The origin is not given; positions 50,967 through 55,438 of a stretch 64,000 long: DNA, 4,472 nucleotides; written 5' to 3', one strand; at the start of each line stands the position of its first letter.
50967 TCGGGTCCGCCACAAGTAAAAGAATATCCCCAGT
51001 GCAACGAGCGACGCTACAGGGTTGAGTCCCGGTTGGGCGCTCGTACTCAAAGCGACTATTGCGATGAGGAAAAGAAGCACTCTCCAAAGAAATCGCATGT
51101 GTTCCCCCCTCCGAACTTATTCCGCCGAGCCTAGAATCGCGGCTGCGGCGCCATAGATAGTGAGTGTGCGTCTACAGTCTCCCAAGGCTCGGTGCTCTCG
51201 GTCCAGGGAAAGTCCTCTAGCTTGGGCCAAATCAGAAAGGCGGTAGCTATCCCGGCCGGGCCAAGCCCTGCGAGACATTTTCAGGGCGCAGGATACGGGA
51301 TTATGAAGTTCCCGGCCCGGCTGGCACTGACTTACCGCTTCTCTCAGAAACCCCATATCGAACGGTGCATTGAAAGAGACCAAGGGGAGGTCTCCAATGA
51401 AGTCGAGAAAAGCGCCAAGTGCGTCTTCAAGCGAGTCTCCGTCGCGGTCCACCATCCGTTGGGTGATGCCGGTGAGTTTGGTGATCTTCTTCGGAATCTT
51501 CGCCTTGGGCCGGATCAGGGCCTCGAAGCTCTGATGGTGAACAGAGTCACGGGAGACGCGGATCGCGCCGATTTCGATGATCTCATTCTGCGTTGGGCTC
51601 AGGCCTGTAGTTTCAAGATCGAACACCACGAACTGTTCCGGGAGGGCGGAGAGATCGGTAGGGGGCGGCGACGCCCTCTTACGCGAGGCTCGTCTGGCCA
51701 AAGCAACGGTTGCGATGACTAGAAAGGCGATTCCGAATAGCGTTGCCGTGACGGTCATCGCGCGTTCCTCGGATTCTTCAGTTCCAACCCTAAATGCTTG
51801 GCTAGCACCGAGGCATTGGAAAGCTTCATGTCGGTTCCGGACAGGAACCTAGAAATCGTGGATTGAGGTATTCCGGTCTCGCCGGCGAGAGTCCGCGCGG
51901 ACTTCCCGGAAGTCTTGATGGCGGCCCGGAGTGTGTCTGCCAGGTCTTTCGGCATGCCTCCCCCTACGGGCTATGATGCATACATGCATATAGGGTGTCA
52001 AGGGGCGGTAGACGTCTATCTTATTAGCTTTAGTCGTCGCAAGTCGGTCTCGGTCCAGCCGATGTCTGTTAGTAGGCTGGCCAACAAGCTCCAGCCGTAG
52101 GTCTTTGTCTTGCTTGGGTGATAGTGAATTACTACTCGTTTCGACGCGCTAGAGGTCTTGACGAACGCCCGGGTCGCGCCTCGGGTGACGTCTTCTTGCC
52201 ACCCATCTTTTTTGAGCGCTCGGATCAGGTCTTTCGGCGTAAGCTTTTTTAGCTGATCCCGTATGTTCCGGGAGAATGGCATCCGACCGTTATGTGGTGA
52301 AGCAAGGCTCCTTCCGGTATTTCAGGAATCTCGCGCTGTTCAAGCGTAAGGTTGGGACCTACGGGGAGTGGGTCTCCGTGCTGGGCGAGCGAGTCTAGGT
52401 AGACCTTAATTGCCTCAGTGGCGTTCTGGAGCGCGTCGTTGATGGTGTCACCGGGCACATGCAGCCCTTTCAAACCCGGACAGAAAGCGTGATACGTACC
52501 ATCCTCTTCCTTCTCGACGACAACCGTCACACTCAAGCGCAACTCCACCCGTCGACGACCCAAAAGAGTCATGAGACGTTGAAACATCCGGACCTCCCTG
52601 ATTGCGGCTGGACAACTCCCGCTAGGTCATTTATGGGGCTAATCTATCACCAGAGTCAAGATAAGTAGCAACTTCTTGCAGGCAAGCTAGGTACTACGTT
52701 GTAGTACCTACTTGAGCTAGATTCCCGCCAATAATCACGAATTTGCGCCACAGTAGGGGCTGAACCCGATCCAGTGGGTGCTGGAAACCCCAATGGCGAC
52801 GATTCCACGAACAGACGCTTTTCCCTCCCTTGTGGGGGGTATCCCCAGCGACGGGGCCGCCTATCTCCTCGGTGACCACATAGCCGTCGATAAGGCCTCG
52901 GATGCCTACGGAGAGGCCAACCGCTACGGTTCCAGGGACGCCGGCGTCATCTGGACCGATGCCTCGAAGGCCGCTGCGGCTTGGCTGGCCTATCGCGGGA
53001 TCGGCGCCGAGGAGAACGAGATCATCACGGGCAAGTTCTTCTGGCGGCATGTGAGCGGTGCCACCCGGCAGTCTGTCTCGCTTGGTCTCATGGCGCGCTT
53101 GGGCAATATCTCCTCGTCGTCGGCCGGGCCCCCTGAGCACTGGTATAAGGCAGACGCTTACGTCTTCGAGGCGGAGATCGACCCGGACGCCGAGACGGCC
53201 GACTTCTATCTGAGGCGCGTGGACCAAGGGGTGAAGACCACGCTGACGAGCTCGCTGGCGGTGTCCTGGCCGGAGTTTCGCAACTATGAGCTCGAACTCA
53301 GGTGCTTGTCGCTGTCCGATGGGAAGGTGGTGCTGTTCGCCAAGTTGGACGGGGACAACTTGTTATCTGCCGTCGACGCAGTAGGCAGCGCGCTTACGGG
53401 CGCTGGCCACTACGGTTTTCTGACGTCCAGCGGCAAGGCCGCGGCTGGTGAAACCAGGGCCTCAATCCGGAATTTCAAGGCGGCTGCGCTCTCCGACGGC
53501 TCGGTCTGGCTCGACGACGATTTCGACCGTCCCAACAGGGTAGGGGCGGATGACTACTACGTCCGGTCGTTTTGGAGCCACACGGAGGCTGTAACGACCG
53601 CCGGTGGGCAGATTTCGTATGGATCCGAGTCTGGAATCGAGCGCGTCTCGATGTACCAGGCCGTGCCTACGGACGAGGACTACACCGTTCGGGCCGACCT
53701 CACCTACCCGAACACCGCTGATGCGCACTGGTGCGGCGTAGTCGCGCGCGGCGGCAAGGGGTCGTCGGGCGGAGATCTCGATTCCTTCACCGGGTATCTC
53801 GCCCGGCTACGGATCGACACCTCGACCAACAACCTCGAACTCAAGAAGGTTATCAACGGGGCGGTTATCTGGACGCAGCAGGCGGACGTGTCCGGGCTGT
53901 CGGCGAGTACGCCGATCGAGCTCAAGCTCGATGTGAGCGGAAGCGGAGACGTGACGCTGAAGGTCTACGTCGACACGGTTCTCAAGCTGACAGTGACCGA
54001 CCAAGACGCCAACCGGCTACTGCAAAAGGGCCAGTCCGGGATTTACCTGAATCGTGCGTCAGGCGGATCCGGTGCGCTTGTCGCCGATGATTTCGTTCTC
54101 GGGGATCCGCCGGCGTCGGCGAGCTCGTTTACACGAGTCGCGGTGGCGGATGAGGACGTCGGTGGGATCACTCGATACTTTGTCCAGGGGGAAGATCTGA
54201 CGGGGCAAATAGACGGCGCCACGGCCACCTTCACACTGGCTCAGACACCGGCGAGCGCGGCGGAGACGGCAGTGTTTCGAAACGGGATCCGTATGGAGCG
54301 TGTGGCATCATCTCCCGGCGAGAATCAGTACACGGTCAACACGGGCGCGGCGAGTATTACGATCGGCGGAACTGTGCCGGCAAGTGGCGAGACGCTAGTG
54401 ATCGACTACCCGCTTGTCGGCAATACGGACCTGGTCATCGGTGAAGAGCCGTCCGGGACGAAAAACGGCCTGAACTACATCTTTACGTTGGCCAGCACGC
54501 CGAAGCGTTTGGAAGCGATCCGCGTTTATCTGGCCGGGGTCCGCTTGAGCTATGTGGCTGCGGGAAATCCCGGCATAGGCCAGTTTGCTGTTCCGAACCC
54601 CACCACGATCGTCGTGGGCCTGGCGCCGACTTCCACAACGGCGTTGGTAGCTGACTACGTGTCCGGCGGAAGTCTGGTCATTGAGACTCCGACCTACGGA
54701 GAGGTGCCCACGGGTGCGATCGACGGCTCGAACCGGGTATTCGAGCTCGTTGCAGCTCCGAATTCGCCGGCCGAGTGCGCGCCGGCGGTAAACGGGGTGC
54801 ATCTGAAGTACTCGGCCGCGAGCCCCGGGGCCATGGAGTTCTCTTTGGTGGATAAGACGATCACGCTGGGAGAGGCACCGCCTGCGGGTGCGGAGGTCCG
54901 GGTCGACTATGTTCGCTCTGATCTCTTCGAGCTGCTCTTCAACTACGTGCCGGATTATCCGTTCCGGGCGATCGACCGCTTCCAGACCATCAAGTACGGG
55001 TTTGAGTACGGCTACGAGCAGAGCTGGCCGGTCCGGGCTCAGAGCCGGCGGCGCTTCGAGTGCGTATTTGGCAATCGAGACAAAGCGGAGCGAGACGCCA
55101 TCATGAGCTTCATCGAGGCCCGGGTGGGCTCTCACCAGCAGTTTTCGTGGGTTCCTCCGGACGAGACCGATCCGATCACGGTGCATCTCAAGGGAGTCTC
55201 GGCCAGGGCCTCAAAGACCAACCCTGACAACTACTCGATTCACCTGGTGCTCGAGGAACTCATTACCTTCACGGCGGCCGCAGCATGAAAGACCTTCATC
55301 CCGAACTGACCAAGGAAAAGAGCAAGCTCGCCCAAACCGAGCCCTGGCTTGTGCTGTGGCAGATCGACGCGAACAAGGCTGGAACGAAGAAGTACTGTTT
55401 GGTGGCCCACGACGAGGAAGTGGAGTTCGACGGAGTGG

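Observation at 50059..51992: Opposite-strand four-gene operon (XRE regulator / membrane DEDDh exonuclease / membrane WYL protein / lipoprotein) inserted between tape-measure and M tail genes: candidate novel prophage defence or exclusion system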

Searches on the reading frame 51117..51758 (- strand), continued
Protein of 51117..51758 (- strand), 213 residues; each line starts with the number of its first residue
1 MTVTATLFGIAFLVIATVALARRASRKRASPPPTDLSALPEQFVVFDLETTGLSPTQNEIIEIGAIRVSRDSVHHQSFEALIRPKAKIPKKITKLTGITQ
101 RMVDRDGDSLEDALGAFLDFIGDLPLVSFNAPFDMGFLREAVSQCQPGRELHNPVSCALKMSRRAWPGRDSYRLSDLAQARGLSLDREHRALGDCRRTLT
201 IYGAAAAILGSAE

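Call 81: find_encoding_contigs(protein=P0084, flank=7000, max_places=2)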
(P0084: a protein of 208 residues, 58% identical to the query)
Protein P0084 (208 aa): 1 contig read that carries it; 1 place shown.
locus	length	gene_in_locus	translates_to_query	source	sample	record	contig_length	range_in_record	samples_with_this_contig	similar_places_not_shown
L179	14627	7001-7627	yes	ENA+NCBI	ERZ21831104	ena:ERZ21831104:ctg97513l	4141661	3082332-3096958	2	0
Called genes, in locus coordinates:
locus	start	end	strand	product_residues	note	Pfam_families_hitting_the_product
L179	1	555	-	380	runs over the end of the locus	PF00515:TPR_1 (faint), PF13174:TPR_6 (faint), PF13428:TPR_14 (faint), PF07719:TPR_2 (faint), PF12895:ANAPC3 (faint), PF13374:TPR_10 (faint), PF14559:TPR_19 (weak), PF13424:TPR_12, +2 more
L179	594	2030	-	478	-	PF06253:MTTB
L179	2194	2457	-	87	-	-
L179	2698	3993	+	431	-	PF00474:SSF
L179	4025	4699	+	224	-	-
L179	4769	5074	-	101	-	-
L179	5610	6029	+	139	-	-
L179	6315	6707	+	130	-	PF01850:PIN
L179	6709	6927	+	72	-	PF02604:PhdYeFM_antitox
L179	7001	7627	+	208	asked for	PF00929:RNase_T, PF16473:Rv2179c-like (faint)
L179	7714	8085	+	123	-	PF10711:DUF2513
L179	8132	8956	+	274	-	-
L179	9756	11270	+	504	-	PF13655:RVT_N, PF00078:RVT_1, PF08388:GIIM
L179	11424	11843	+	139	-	PF02472:ExbD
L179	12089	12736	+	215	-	-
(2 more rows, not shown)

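Call 82: find_encoding_contigs(protein=P0085, flank=7000, max_places=2)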
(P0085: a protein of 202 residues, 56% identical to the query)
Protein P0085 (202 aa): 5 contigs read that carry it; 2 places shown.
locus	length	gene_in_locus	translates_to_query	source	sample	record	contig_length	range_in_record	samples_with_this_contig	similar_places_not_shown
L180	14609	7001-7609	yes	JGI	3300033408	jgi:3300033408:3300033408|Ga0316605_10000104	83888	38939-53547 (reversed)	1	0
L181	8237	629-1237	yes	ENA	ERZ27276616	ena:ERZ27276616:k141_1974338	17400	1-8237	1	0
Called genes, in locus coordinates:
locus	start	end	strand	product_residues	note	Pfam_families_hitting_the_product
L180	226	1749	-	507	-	PF00990:GGDEF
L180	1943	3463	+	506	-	PF03109:ABC1, PF27536:UbiB_helical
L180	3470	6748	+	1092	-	PF00176:SNF2-rel_dom, PF00270:DEAD (weak), PF04851:ResIII, PF00271:Helicase_C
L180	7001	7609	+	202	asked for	PF00929:RNase_T, PF13482:RNase_H_2 (faint)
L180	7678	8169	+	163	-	PF00583:Acetyltransf_1, PF13673:Acetyltransf_10, PF13508:Acetyltransf_7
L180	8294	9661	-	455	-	PF00072:Response_reg, PF00158:Sigma54_activat, PF14532:Sigma54_activ_2, PF07728:AAA_5 (weak), PF25601:AAA_lid_14, PF02954:HTH_8, PF13556:HTH_30 (weak)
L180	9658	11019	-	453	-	PF00512:HisKA, PF02518:HATPase_c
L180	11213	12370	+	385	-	PF00353:HemolysinCabind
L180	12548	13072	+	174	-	PF03190:Thioredox_DsbH (weak), PF13899:Thioredoxin_7, PF13098:Thioredoxin_2 (weak)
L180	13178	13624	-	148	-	PF01814:Hemerythrin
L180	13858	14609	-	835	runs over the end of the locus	PF00989:PAS, PF08448:PAS_4, PF00989:PAS, PF08448:PAS_4, PF13426:PAS_9, PF08447:PAS_3, PF00512:HisKA, PF02518:HATPase_c, +3 more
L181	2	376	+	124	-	?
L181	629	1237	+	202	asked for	PF00929:RNase_T, PF13482:RNase_H_2 (faint)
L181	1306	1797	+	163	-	PF00583:Acetyltransf_1, PF13673:Acetyltransf_10, PF13508:Acetyltransf_7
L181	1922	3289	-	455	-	PF00072:Response_reg, PF00158:Sigma54_activat, PF14532:Sigma54_activ_2, PF07728:AAA_5 (weak), PF25601:AAA_lid_14, PF02954:HTH_8, PF13556:HTH_30 (weak)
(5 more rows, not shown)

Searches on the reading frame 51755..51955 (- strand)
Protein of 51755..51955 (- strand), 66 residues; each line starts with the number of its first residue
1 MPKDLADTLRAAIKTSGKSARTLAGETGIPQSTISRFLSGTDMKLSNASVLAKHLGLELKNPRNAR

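Call 3: search_protein_families(library=pfam, proteins=[window:51755-51955:-], max_evalue=0.1)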
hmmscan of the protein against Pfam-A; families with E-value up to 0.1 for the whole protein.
window:51755-51955:- (66 aa): 9 families
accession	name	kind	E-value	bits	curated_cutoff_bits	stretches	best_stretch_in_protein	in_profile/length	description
PF01381.28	HTH_3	-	1.9e-06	28.3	23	1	9-59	1-52/55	Helix-turn-helix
PF13560.12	HTH_31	-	7.1e-06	26.7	27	1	4-57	1-56/64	Helix-turn-helix domain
PF13443.12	HTH_26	-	0.0001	22.9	22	1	9-58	2-53/63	Cro/C1-type HTH DNA-binding domain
PF04814.19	HNF-1_N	-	0.016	16.1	29.7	1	19-49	136-167/175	Hepatocyte nuclear factor 1 (HNF-1), N terminus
PF12844.13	HTH_19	-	0.028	14.7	30.2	1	9-62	4-54/64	Helix-turn-helix domain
PF09339.16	HTH_IclR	-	0.053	13.7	22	0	19-39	20-40/52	IclR helix-turn-helix domain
PF25213.1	HVO_A0261_N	-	0.055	13.8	35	1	11-40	18-47/86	HVO_A0261 N-terminal domain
PF13936.12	HTH_38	-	0.067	13.4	27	0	14-37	17-40/44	Helix-turn-helix domain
PF13412.12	HTH_24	-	0.092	12.8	21.9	0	9-38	9-38/48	Winged helix-turn-helix DNA-binding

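Call 4: search_protein_families(library=padloc, proteins=[window:51755-51955:-], max_evalue=0.1)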
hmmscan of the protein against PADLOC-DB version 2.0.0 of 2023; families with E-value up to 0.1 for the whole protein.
window:51755-51955:- (66 aa): 5 families
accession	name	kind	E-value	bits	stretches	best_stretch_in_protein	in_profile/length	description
PDLC01848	CARF3--CARF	-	0.012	13.3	1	12-39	145-171/197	-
PDLC04757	PDC-M64B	-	0.015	13.3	1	5-45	30-71/128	-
PDLC01734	typeIV_RecD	-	0.018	11.3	1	15-42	390-417/763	RecD_0_IVD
PDLC03948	RmrA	-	0.021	11.7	1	6-57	10-62/397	-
PDLC04760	PDC-M64C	-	0.036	12.4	1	4-58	26-81/93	-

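Call 8: search_protein_families(library=ncbifam, proteins=[window:51755-51955:-], max_evalue=0.1)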
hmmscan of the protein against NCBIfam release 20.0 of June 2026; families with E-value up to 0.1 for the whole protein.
window:51755-51955:- (66 aa): 4 families
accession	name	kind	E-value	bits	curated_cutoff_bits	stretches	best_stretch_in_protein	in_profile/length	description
NF038310.1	lysogeny_AimR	equivalog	0.0028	16.8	70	1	12-55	4-48/365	AimR family lysis-lysogeny pheromone receptor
NF047541.1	telomere_Tpg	equivalog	0.012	15.6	90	1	1-55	18-70/183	telomere-protecting terminal protein Tpg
TIGR04111.1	BcepMu_gp16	hypoth_equivalog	0.018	14.9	34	1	7-41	3-37/55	phage-associated protein, BcepMu gp16 family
NF007271.0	PRK09726.1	equivalog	0.029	14.3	79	1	2-40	10-48/88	type II toxin-antitoxin system antitoxin HipB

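Call 9: search_protein_families(library=phrogs, proteins=[window:51755-51955:-], max_evalue=0.01)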
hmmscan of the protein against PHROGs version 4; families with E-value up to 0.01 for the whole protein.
window:51755-51955:- (66 aa): 23 families
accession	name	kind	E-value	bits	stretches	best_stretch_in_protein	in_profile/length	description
phrog_4583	-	transcription regulation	4.9e-10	40.3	1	2-41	8-47/81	transcriptional repressor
phrog_4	-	transcription regulation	1.6e-05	25.1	1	4-57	136-186/400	transcriptional repressor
phrog_8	-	transcription regulation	2.2e-05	25.1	1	3-57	160-210/346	transcriptional regulator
phrog_2439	-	transcription regulation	2.6e-05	24.3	1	7-57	10-61/367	transcriptional regulator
phrog_3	-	transcription regulation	0.00011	23.1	1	3-58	87-141/430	transcriptional repressor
phrog_6223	-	transcription regulation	0.00014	22.9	1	1-42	3-42/73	transcriptional repressor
phrog_2339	-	DNA, RNA and nucleotide metabolism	0.0002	22.3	1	4-50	25-71/98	HTH DNA binding protein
phrog_296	-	integration and excision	0.00025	20.9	1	3-42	226-265/626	DNA transposition protein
phrog_9425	-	transcription regulation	0.00032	21.4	1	8-63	11-68/72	transcriptional repressor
phrog_8522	-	DNA, RNA and nucleotide metabolism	0.00057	21.3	1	4-58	7-62/71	HTH DNA binding protein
phrog_6831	-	transcription regulation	0.00057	20.8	1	11-53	12-56/68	transcriptional regulator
phrog_18342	-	transcription regulation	0.00061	20.8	1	8-59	22-76/123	transcriptional repressor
phrog_638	-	transcription regulation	0.00076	20.3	1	6-59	5-60/145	transcriptional regulator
phrog_4268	-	transcription regulation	0.00091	20.4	1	3-60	34-90/96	transcriptional repressor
phrog_2328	-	transcription regulation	0.0013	19.5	1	2-41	13-52/128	transcriptional repressor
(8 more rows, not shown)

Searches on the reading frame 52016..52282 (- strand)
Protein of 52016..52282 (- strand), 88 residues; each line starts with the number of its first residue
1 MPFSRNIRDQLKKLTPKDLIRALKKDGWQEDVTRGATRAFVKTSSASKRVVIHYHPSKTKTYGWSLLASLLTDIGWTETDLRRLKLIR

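Call 3: search_protein_families(library=pfam, proteins=[window:52016-52282:-], max_evalue=0.1)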
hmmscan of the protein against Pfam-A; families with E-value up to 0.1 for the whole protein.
window:52016-52282:- (88 aa): 3 families
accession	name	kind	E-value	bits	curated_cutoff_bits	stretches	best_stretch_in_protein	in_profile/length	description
PF07927.17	HicA_toxin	-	1.2e-07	32.2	27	1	17-75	2-57/58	HicA toxin of bacterial toxin-antitoxin,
PF22474.2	Ago_Mid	-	0.023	15.2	27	1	18-62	21-65/118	Argonaute, middle domain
PF18944.7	DUF5691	-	0.072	13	27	1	13-47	320-354/491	Family of unknown function (DUF5691)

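Call 4: search_protein_families(library=padloc, proteins=[window:52016-52282:-], max_evalue=0.1)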
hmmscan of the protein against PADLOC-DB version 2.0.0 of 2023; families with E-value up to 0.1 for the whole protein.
window:52016-52282:- (88 aa): 2 families
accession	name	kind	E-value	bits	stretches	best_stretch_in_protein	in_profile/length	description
PDLC04301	PDC-M02B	-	0.018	12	1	8-57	5-54/378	-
PDLC04298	PDC-M02B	-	0.034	11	1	8-52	8-53/380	-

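Call 8: search_protein_families(library=ncbifam, proteins=[window:52016-52282:-], max_evalue=0.1)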
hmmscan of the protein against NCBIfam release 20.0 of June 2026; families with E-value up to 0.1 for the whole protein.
window:52016-52282:- (88 aa): 0 families

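Call 9: search_protein_families(library=phrogs, proteins=[window:52016-52282:-], max_evalue=0.01)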
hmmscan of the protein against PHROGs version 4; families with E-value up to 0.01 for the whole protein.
window:52016-52282:- (88 aa): 1 family
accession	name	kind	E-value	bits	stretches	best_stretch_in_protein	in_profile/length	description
phrog_353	-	moron, auxiliary metabolic gene and host takeover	0.0016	19.5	1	12-58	3-49/73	toxin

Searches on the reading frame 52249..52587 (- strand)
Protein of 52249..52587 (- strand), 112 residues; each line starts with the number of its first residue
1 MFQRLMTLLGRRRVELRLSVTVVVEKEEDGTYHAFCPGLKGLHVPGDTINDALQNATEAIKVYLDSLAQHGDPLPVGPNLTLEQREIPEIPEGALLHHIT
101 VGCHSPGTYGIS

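Call 3: search_protein_families(library=pfam, proteins=[window:52249-52587:-], max_evalue=0.1)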
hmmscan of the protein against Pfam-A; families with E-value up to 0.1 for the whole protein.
window:52249-52587:- (112 aa): 2 families
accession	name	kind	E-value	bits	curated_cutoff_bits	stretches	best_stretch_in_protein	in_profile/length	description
PF15919.11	HicB_lk_antitox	-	1.1e-08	35.7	27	1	22-81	3-62/123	HicB_like antitoxin of bacterial toxin-antitoxin system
PF21748.3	UPF0150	-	0.0096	16.3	27.3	1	25-75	13-64/64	UPF0150-like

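Call 4: search_protein_families(library=padloc, proteins=[window:52249-52587:-], max_evalue=0.1)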
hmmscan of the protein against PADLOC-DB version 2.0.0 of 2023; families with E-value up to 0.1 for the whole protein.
window:52249-52587:- (112 aa): 0 families

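Call 8: search_protein_families(library=ncbifam, proteins=[window:52249-52587:-], max_evalue=0.1)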
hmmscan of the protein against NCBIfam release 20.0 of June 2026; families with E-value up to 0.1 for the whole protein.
window:52249-52587:- (112 aa): 0 families

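Call 9: search_protein_families(library=phrogs, proteins=[window:52249-52587:-], max_evalue=0.01)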
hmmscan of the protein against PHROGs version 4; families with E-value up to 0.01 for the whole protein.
window:52249-52587:- (112 aa): 3 families
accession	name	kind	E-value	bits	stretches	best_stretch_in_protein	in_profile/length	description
phrog_497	-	moron, auxiliary metabolic gene and host takeover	2.9e-11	44.4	1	21-80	14-73/342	toxin-antitoxin system HicB-like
phrog_11958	-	unknown function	6.8e-08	33.6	1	22-68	7-53/84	-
phrog_12841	-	unknown function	0.0095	17.4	0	26-70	13-56/106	-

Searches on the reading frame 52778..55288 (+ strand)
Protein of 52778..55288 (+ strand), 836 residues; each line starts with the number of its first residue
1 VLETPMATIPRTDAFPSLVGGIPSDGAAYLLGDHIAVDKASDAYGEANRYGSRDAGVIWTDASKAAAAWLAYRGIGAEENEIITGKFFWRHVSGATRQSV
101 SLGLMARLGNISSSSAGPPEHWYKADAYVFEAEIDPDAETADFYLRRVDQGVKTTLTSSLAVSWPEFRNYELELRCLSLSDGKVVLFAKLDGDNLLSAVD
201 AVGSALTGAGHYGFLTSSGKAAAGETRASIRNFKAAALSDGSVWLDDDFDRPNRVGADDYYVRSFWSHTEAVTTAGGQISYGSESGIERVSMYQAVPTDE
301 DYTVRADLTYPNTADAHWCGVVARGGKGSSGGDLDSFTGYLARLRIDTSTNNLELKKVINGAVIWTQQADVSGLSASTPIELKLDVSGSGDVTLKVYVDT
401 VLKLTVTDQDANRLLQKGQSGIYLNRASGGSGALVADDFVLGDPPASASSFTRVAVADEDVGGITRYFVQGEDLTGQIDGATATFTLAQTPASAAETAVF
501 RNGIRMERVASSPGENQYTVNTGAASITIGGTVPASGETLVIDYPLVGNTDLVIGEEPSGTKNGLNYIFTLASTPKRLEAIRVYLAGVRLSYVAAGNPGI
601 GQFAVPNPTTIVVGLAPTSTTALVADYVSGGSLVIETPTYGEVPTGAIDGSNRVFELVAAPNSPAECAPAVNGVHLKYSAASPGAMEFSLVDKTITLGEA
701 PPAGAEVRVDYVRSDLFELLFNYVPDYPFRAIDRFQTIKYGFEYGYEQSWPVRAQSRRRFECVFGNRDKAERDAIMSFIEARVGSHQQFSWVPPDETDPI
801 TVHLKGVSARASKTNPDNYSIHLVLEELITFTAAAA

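Call 3: search_protein_families(library=pfam, proteins=[window:52778-55288:+], max_evalue=0.1)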
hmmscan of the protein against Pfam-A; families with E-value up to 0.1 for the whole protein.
window:52778-55288:+ (836 aa): 2 families
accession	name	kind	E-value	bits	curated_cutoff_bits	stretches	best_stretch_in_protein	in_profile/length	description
PF09343.15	DUF2460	-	1.9e-05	24.7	30.4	1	743-792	27-76/205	Conserved hypothetical protein 2217 (DUF2460)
PF05939.18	Phage_min_tail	-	0.0026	18.5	39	1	721-822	3-101/108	Phage minor tail protein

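Call 9: search_protein_families(library=phrogs, proteins=[window:52778-55288:+], max_evalue=0.01)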
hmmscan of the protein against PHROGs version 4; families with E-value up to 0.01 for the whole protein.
window:52778-55288:+ (836 aa): 2 families
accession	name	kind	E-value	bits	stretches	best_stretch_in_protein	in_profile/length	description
phrog_14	-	tail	0.00012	22.4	1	736-831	24-116/366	minor tail protein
phrog_2913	-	other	0.0002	22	1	734-792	122-180/306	glycoside hydrolase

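Call 39: find_related_loci(query=A2, collection=viral_contigs, flank=7000)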
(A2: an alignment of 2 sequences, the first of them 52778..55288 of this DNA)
Query A2 (836 aa) in viral_contigs; peptide patterns used: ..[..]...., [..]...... (x = any residue, [..] = any of these).
118 stretches matched a pattern, but none encodes a relative of the query by tblastn (E <= 1e-3).

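Call 47: find_related_loci(query=A2, collection=metagenome_contigs, flank=8000)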
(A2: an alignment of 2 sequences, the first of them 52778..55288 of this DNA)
Query A2 (836 aa) in metagenome_contigs; peptide patterns used: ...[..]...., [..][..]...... (x = any residue, [..] = any of these).
228 stretches matched a pattern; 1 encode a relative of the query (tblastn E <= 1e-3); 1 distinct loci.
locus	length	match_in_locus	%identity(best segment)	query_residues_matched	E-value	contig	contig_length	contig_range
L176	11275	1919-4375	43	8-831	0e+0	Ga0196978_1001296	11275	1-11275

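Call 94: search_dna_similar(query=window:52778-55288:+, collection=phages, mode=protein, max_rows=12)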
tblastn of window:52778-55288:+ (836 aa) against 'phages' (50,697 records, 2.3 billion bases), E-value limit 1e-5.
No match.
